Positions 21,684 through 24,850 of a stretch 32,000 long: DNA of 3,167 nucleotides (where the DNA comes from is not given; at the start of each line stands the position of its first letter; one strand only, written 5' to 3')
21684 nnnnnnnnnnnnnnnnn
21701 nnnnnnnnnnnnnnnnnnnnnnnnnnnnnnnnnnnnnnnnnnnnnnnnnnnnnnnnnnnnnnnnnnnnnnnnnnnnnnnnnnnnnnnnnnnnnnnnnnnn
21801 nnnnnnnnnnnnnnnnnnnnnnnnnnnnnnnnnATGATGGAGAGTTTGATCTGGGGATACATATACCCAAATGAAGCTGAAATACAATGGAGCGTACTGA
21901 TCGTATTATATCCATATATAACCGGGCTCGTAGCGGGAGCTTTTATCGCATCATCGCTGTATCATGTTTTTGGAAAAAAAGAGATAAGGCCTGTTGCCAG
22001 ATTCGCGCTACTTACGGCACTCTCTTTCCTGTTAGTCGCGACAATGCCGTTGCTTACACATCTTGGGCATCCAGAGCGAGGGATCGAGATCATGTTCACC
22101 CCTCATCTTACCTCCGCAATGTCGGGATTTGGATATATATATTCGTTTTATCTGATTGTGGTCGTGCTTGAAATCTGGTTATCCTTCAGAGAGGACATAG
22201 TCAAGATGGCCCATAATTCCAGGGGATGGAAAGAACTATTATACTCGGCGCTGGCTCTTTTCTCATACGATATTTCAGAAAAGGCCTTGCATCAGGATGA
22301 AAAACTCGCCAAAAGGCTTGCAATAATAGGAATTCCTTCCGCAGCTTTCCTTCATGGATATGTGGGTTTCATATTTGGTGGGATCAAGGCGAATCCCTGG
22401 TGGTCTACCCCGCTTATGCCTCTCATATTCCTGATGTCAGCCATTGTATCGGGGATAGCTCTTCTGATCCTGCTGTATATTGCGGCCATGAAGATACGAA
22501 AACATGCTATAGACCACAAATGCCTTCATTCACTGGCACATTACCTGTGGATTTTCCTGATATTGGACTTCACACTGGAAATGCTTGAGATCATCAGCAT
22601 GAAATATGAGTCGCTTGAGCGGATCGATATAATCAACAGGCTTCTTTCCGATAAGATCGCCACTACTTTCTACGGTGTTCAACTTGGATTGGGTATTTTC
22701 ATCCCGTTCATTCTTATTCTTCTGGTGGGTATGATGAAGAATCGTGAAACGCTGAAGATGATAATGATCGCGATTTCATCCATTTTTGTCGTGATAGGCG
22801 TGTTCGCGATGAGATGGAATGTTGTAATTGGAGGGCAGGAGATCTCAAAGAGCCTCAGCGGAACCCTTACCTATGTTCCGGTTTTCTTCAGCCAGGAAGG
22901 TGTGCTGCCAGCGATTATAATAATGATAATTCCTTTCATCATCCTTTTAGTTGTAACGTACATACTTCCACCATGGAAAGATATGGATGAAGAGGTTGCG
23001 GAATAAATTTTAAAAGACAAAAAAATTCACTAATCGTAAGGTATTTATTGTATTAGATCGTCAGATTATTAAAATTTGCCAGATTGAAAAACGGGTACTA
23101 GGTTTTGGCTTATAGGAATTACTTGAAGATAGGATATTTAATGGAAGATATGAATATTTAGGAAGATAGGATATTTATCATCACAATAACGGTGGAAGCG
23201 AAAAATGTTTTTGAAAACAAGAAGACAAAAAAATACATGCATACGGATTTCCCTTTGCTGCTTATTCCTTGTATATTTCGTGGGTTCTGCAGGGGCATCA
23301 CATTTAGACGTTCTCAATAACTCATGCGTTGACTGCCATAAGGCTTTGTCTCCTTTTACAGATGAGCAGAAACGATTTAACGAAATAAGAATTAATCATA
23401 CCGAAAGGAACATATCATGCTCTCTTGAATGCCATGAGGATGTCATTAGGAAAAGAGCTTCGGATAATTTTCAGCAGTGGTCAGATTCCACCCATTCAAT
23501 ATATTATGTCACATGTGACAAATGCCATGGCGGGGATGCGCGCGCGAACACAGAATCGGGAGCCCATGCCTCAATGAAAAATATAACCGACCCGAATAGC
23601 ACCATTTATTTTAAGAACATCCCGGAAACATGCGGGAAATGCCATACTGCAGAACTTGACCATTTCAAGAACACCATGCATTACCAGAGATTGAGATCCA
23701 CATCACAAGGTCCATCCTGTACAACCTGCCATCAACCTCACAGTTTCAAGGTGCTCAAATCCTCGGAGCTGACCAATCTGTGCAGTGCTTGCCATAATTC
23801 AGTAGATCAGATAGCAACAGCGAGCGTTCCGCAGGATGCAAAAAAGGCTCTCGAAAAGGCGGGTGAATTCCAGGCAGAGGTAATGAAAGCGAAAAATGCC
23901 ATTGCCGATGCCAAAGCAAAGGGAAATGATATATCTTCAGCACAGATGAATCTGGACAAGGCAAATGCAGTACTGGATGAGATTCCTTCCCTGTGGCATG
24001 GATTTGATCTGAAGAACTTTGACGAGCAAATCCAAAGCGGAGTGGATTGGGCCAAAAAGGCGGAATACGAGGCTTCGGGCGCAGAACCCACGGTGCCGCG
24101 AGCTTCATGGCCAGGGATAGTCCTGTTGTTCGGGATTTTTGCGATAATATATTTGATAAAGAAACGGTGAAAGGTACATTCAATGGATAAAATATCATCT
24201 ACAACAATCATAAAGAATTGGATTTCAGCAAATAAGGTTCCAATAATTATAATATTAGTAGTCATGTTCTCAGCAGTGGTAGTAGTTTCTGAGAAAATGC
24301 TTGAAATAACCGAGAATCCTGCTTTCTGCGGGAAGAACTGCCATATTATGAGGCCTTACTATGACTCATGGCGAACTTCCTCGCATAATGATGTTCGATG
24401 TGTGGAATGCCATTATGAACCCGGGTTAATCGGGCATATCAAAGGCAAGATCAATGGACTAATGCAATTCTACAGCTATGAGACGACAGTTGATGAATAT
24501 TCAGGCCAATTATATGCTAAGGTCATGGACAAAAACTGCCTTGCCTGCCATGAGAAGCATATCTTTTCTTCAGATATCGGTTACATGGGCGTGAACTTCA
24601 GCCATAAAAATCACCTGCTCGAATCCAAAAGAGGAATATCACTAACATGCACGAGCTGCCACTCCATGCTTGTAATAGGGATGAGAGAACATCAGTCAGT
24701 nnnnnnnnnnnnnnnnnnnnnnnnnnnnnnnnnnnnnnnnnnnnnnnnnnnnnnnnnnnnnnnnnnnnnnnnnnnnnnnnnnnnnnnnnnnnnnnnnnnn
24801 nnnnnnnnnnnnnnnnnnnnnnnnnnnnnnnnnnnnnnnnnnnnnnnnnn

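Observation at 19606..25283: Six-gene multiheme-cytochrome / FeS / NrfD cluster: candidate membrane quinol-to-extracellular electron conduit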

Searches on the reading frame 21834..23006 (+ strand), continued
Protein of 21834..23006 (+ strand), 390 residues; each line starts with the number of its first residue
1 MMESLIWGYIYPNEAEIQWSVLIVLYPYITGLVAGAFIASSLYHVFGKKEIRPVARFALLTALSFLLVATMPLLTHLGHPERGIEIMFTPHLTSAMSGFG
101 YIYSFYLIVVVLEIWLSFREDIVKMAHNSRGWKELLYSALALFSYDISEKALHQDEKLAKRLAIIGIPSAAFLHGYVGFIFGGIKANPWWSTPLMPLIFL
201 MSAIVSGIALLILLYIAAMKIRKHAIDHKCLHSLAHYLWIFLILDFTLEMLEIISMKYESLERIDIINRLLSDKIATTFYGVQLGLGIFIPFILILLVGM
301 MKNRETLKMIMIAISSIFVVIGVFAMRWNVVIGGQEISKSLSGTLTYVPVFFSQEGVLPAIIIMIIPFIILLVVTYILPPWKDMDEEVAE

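Call 43: find_related_loci(query=A1, collection=genome_contigs, flank=10000)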
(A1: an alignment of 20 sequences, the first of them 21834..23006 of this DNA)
Query A1 (390 aa) in genome_contigs; peptide patterns used: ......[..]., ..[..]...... (x = any residue, [..] = any of these).
600 stretches matched a pattern (row limit reached: there are more); 595 encode a relative of the query (tblastn E <= 1e-3); the best 80 are kept; 80 distinct loci.
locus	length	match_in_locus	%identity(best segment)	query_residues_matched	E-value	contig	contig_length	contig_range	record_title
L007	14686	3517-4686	91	1-390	0e+0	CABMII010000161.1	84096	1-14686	uncultured archaeon isolate LFW-280_4 genome assembly, contig: LFW2804_89, whole genome shotgun sequence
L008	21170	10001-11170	87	1-390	0e+0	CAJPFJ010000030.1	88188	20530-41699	Methanosarcinales archaeon isolate METP1 genome assembly, contig: CONTIG_30, whole genome shotgun sequence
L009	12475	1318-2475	84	1-386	0e+0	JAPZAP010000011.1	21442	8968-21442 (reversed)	MAG: Candidatus Methanoperedens sp. isolate SR-VP_0-2cm_41_45 SR-VP_0-2_scaffold_141_1702963, whole genome shotgun seque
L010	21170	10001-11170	88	1-390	0e+0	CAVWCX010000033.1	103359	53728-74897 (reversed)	MAG: Candidatus Methanoperedenaceae archaeon isolate MFD03899.bin.2.194 genome assembly, contig: contig_7607, whole geno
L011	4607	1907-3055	56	1-383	1e-144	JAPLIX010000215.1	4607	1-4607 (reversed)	MAG: Proteobacteria bacterium isolate LacPavin_0419_WC90_MAG_50_6 LacPavin_0419_WC90_scaffold_848996, whole genome shotg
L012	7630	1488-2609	57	8-381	5e-138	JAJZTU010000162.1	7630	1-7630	MAG: Bacillota bacterium isolate SKS3.bin89 NODE_16355_length_7630_cov_2.768093, whole genome shotgun sequence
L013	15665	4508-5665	52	8-390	7e-134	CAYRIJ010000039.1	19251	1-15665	MAG TPA_asm: uncultured bacterium isolate binchicken_co224_236 genome assembly, contig: NODE_2576_length_19251_cov_7.218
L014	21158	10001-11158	53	8-390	8e-134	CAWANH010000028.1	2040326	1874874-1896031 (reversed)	MAG: Candidatus Eisenbacteria bacterium isolate MFD02923.bin.2.9 genome assembly, contig: contig_5608, whole genome shot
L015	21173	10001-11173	53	1-390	9e-134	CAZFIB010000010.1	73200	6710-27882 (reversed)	MAG TPA_asm: uncultured Thermodesulfobacteriota bacterium isolate SRP141376_co4_291 genome assembly, contig: NODE_625_le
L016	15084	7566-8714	53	9-390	2e-131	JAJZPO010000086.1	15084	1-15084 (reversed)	MAG: Bacillota bacterium isolate SKS1.bin126 NODE_7056_length_15084_cov_2.152303, whole genome shotgun sequence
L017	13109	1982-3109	55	8-383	7e-131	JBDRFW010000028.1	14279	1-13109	MAG: Chloroflexota bacterium isolate MEGAHIT-group-1.392 k141_5356452, whole genome shotgun sequence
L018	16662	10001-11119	56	8-381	3e-129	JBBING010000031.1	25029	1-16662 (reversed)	MAG: Chloroflexota bacterium isolate BQF170218_bin_250 NODE_1059_length_25029_cov_7.470970, whole genome shotgun sequenc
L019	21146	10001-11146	56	8-390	4e-129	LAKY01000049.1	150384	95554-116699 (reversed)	Clostridiales bacterium PH28_bin88 ph28_368, whole genome shotgun sequence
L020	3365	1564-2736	52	8-386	6e-133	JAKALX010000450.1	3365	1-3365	MAG: Chloroflexi bacterium isolate WY5.bin143 NODE_65034_length_3365_cov_1.696418, whole genome shotgun sequence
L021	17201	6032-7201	55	1-390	1e-127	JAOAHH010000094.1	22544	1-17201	MAG: Thermodesulfobacteriota bacterium isolate SKW55 k141_470289, whole genome shotgun sequence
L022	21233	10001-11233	50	1-383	3e-127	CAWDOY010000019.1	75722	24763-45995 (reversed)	MAG: uncultured delta proteobacterium isolate MFD04716.bin.2.301 genome assembly, contig: contig_28905, whole genome sho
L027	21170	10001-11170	51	1-390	1e-125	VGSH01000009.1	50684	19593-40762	MAG: Deltaproteobacteria bacterium isolate K_DeepCast_150m_m1_356 K_DeepCast_150m_m1_356_Ga0194126_10000891, whole genom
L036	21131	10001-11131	52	8-383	3e-123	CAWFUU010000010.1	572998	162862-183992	MAG: uncultured Acidobacteriaceae bacterium isolate MFD09286.bin.1.47 genome assembly, contig: contig_21119, whole genom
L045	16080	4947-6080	51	6-382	1e-121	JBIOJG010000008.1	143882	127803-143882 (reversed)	MAG: Candidatus Binatia bacterium isolate GcC5-6 k141_881181_length_143882_cov_139.0021, whole genome shotgun sequence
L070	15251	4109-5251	52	8-387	3e-118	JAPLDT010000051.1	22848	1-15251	MAG: Bacteroidia bacterium isolate LacPavin_0818_WC45_MAG_43_40 LacPavin_0818_WC45_scaffold_1221051, whole genome shotgu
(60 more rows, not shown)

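Call 46: predict_structure(alignment_id=A1)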
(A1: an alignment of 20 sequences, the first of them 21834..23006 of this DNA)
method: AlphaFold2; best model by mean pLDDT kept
length: 390 residues; sequences in the alignment: 20
mean_pLDDT: 78.9   pTM: 0.83
mean pLDDT of the five models: 78.9, 77.8, 77.2, 77.1, 76.2
residues with pLDDT >= 90: 138; 70-90: 142; 50-70: 70; < 50: 40
segments of 3 or more residues with pLDDT < 50: 1-17, 262-267, 273-277, 384-390
pLDDT, mean of each block of 10 residues (from residue 1): 40 52 88 93 86 89 93 76 60 64 90 91 89 90 87 90 90 77 54 76 94 93 88 94 90 72 49 51 84 92 91 96 85 58 59 81 94 85 44
secondary structure, 60 per line:
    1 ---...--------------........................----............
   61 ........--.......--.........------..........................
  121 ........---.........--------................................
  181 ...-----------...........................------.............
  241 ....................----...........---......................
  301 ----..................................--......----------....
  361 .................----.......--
elements in order: H21-44 H49-68 H71-77 H80-88 H95-128 H132-140 H149-183 H195-221 H228-260 H265-275 H279-300 H305-338 H341-346 H357-377 H382-388

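Call 50: fold_search(model_id=the predicted structure, library=pdb)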
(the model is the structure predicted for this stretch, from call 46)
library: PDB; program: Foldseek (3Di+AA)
matches with E <= 10: 352; with E <= 0.001: 6
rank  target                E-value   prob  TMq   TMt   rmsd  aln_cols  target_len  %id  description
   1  8k9e_C                6.1e-09  1.00  0.79  0.69   4.3       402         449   17  Cryo-EM structure of the photosynthetic alternative complex III from Chloroflexus aurantiacus at 3.3 angstrom (released 2024-03-06)
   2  6btm_C                1.4e-07  1.00  0.79  0.68   3.4       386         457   17  Structure of Alternative Complex III from Flavobacterium johnsoniae (Wild Type) (released 2018-05-09)
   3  6f0k_C                2.2e-07  1.00  0.77  0.68   3.5       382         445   19  Alternative complex III (released 2018-05-09)
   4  6lod_C                2.0e-06  1.00  0.73  0.63   4.0       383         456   16  Cryo-EM structure of the air-oxidized photosynthetic alternative complex III from Roseiflexus castenholzii (released 2020-11-04)
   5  9ilt_F                2.1e-04  1.00  0.54  0.53   7.1       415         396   12  Crystal structure of alternative complex III from Chloroflexus aurantiacus (released 2025-03-19)
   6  8k9e_F                7.4e-04  1.00  0.53  0.52   7.5       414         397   12  Cryo-EM structure of the photosynthetic alternative complex III from Chloroflexus aurantiacus at 3.3 angstrom (released 2024-03-06)
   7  6btm_F                1.1e-03  1.00  0.54  0.52   8.7       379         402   14  Structure of Alternative Complex III from Flavobacterium johnsoniae (Wild Type) (released 2018-05-09)
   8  2vpw_C                1.7e-03  1.00  0.38  0.52   7.5       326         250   18  Polysulfide reductase with bound menaquinone (released 2008-06-10)
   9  9r2g_A                4.2e-02  1.00  0.48  0.49   8.4       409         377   12  Cytochrome bd II oxidase qOR-2 type from Mycobacterium smegmatis (released 2026-03-04)
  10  9r2g_D                5.2e-02  0.99  0.33  0.37  14.0       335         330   12  Cytochrome bd II oxidase qOR-2 type from Mycobacterium smegmatis (released 2026-03-04)
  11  7wc7                  1.7e-01  0.30  0.17  0.18  26.6       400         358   12  Crystal structure of serotonin 2A receptor in complex with lisuride (released 2022-01-26)
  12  4buo_B                2.3e-01  0.15  0.12  0.14  22.4       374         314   11  High Resolution Structure of Thermostable Agonist-bound Neurotensin Receptor 1 Mutant without Lysozyme Fusion (released 2014-01-29)
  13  9fup                  2.4e-01  0.21  0.15  0.16  27.1       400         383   10  Serial microseconds crystallography at ID29 using fixed-target (small foils): A2a adenosine receptor co-crystallised wit (released 2025-01-22)
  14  6bqh                  2.7e-01  0.16  0.15  0.17  25.1       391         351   12  Crystal structure of 5-HT2C in complex with ritanserin (released 2018-02-14)
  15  8v3d_D                3.0e-01  0.16  0.16  0.16  23.5       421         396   10  AgamOR28 structure bound to 2,4,5-trimethylthiazole (released 2024-06-19)
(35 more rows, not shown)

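Call 66: search_protein_families(library=pfam, proteins=[L036:11216-12943:+, L015:11252-13300:+, L070:5411-7063:+], max_evalue=0.1)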
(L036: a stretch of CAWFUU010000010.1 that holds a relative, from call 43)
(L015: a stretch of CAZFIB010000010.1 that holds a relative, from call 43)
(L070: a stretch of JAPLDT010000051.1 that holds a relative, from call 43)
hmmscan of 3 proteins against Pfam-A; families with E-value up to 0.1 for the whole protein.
L036:11216-12943:+ (575 aa): 1 family
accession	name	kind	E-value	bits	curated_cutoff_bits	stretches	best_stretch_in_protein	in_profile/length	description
PF23991.1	DUF7310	-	0.021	15.7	40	1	6-32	26-52/83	Coiled-coil region of unknown function (DUF7310)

L015:11252-13300:+ (682 aa): 16 families
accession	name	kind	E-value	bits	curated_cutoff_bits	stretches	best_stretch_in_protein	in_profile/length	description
PF02754.22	CCG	-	5.8e-34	116.5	20.6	2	525-613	1-85/85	Cysteine-rich domain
PF13183.11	Fer4_8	-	2.3e-12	47.7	27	1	260-334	1-66/68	4Fe-4S dicluster domain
PF13237.11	Fer4_10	-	8.1e-10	38.9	25.5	1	260-333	5-53/53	4Fe-4S dicluster domain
PF13187.11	Fer4_9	-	3.9e-08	33.6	27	1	263-333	1-48/52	4Fe-4S dicluster domain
PF02665.19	Nitrate_red_gam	-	6e-08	33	22.9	1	104-227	93-211/217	Nitrate reductase gamma subunit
PF13534.11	Fer4_17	-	4.7e-06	27.5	22.2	1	263-333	1-57/61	4Fe-4S dicluster domain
PF13484.11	Fer4_16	-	6.6e-06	27.3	30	1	264-334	2-65/66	4Fe-4S double cluster binding domain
PF12838.12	Fer4_7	-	5.1e-05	24.1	27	1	264-334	2-50/52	4Fe-4S dicluster domain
PF12797.12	Fer4_2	-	0.00015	21.9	24.5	1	259-276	5-22/22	4Fe-4S binding domain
PF12837.12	Fer4_6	-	0.0019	18.5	25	1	260-277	5-22/24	4Fe-4S binding domain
PF11982.13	DUF3483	-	0.0046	17.1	31.5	1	8-132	6-125/215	Domain of unknown function (DUF3483)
PF00037.32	Fer4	-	0.0088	16.3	21.1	1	262-276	6-20/24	4Fe-4S binding domain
PF25160.1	LdpA_Fe-S-bd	-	0.0097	16.1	27.6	0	261-277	25-41/49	LdpA Fe-S cluster-binding domain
PF12800.12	Fer4_4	-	0.014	16.1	24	1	262-277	2-17/17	4Fe-4S binding domain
PF13459.11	Fer4_15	-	0.054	14.6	22.4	0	262-280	6-24/66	4Fe-4S single cluster domain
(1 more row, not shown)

L070:5411-7063:+ (550 aa): 0 families

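Call 71: find_encoding_contigs(protein=window:21834-23006:+, flank=1000, max_places=2)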
Protein window:21834-23006:+ (390 aa): 8 contigs read that carry it; 2 places shown.
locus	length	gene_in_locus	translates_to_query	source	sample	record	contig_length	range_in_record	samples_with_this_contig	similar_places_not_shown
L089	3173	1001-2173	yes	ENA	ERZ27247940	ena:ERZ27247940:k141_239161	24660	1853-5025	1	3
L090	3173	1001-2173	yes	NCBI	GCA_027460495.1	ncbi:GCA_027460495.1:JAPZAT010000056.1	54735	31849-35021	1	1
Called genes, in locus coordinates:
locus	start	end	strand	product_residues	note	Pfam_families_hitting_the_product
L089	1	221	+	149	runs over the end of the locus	-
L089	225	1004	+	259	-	PF00037:Fer4 (weak), PF12797:Fer4_2 (weak), PF12838:Fer4_7, PF13183:Fer4_8 (weak), PF13237:Fer4_10 (weak), PF13247:Fer4_11, PF00037:Fer4 (weak), PF12837:Fer4_6 (weak), +7 more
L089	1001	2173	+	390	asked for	PF03916:NrfD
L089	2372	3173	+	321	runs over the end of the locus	PF14522:Cytochrome_C7 (faint), PF14537:Cytochrom_c3_2 (faint), PF22113:Mtrc-MtrF_II-IV_dom (weak), PF09699:Paired_CXXCH_1 (faint)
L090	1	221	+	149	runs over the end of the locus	-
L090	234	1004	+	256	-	PF00037:Fer4 (weak), PF12797:Fer4_2 (weak), PF13183:Fer4_8 (weak), PF12838:Fer4_7, PF13247:Fer4_11, PF13237:Fer4_10 (weak), PF00037:Fer4 (weak), PF12837:Fer4_6 (weak), +7 more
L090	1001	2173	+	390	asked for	PF03916:NrfD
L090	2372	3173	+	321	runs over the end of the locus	PF14522:Cytochrome_C7 (faint), PF14537:Cytochrom_c3_2 (faint), PF22113:Mtrc-MtrF_II-IV_dom (weak), PF09699:Paired_CXXCH_1 (faint)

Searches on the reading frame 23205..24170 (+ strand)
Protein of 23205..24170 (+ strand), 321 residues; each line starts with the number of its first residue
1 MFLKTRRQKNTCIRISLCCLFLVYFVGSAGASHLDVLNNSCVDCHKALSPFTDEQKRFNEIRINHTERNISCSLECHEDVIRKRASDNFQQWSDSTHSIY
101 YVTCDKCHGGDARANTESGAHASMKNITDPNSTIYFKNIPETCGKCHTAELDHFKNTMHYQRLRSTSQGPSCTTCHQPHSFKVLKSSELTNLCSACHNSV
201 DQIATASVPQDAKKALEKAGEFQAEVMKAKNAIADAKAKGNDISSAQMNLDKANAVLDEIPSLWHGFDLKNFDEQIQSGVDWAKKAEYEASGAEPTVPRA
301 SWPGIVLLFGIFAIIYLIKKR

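Call 4: search_protein_families(library=pfam, proteins=[window:23205-24170:+], max_evalue=0.01)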
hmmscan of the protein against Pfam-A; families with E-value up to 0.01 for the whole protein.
window:23205-24170:+ (321 aa): 7 families
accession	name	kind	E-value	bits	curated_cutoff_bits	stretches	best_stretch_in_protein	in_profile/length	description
PF14522.11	Cytochrome_C7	-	1e-10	41.7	24.8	3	97-177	8-67/67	Cytochrome c7 and related cytochrome c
PF22113.1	Mtrc-MtrF_II-IV_dom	-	1.6e-07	31.4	30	1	35-183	27-171/176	Outer membrane cytochrome MtrC/MtrF-like, domains II/IV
PF14537.11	Cytochrom_c3_2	-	5e-07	30.5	25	2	97-198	2-79/79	Cytochrome c3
PF09699.15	Paired_CXXCH_1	-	7.4e-06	26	20.6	1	171-200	8-39/41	Doubled CXXCH motif (Paired_CXXCH_1)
PF02335.20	Cytochrom_C552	-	0.00035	20.1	24.1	1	88-164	231-299/438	Cytochrome c552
PF13435.11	Cytochrome_C554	-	0.0016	19.8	20.8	0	142-216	1-74/84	Cytochrome c554 and c-prime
PF02085.21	Cytochrom_CIII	-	0.0019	18.9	22.9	0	39-86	47-91/101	Class III cytochrome C family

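Call 6: search_protein_families(library=ncbifam, proteins=[window:23205-24170:+], max_evalue=0.1)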
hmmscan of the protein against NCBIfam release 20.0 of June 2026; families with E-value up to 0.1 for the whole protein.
window:23205-24170:+ (321 aa): 10 families
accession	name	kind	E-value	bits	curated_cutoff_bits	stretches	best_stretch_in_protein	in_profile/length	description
TIGR03508.1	decahem_SO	subfamily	1.2e-07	31.5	192.2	1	72-201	5-128/258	DmsE family decaheme c-type cytochrome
NF040943.1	cytoc3_ExtM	equivalog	4.5e-07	28.6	800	1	101-160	36-92/599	selenite/tellurite reduction operon c-type cytochrome ExtM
TIGR04257.1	nanowire_3heme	domain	2.8e-06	27.4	40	1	141-198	24-75/75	c(7)-type cytochrome triheme domain-containing protein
TIGR03153.1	cytochr_NrfH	equivalog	0.00036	20.6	134.2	1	130-183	18-65/138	cytochrome c nitrite reductase small subunit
TIGR01905.1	paired_CXXCH_1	subfamily_domain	0.00065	19.6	25.2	1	171-200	8-39/41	doubled CXXCH domain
NF041198.1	UshA_like_PCGU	equivalog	0.0033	16.1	275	1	39-152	409-513/519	UshA-like (seleno)protein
NF043069.1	T4HPD_activ_SAM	equivalog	0.0036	16.7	425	1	132-204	20-93/299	trans-4-hydroxy-L-proline dehydratase activase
TIGR01904.2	GSu_C4xC__C2xCH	domain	0.0038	17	27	1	67-122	19-71/73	CxxxxCH/CxxCH domain c-type cytochrome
NF008659.0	PRK11659.1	equivalog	0.0049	16.6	184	1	64-204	41-174/188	cytochrome c nitrite reductase pentaheme subunit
TIGR04003.1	rSAM_BssD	equivalog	0.019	14.2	496.45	1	131-190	18-77/314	[benzylsuccinate synthase]-activating enzyme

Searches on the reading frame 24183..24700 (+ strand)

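Call 66: search_protein_families(library=pfam, proteins=[window:24183-24700:+], max_evalue=0.1)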
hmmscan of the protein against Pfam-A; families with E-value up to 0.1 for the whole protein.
window:24183-24700:+ (172 aa): 6 families
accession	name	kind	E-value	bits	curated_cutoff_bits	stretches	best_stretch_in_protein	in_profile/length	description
PF03264.19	Cytochrom_NNT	-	3.7e-10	40.2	24.1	1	21-163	11-167/174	NapC/NirT cytochrome c family, N-terminal region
PF14522.11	Cytochrome_C7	-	5.6e-07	29.7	24.8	1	137-164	1-24/67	Cytochrome c7 and related cytochrome c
PF02085.21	Cytochrom_CIII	-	5.5e-05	23.9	22.9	1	66-126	26-85/101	Class III cytochrome C family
PF22113.1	Mtrc-MtrF_II-IV_dom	-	0.0027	17.7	30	1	51-162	10-129/176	Outer membrane cytochrome MtrC/MtrF-like, domains II/IV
PF09699.15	Paired_CXXCH_1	-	0.013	15.6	20.6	0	114-126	4-16/41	Doubled CXXCH motif (Paired_CXXCH_1)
PF14537.11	Cytochrom_c3_2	-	0.021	15.7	25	1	112-161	22-65/79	Cytochrome c3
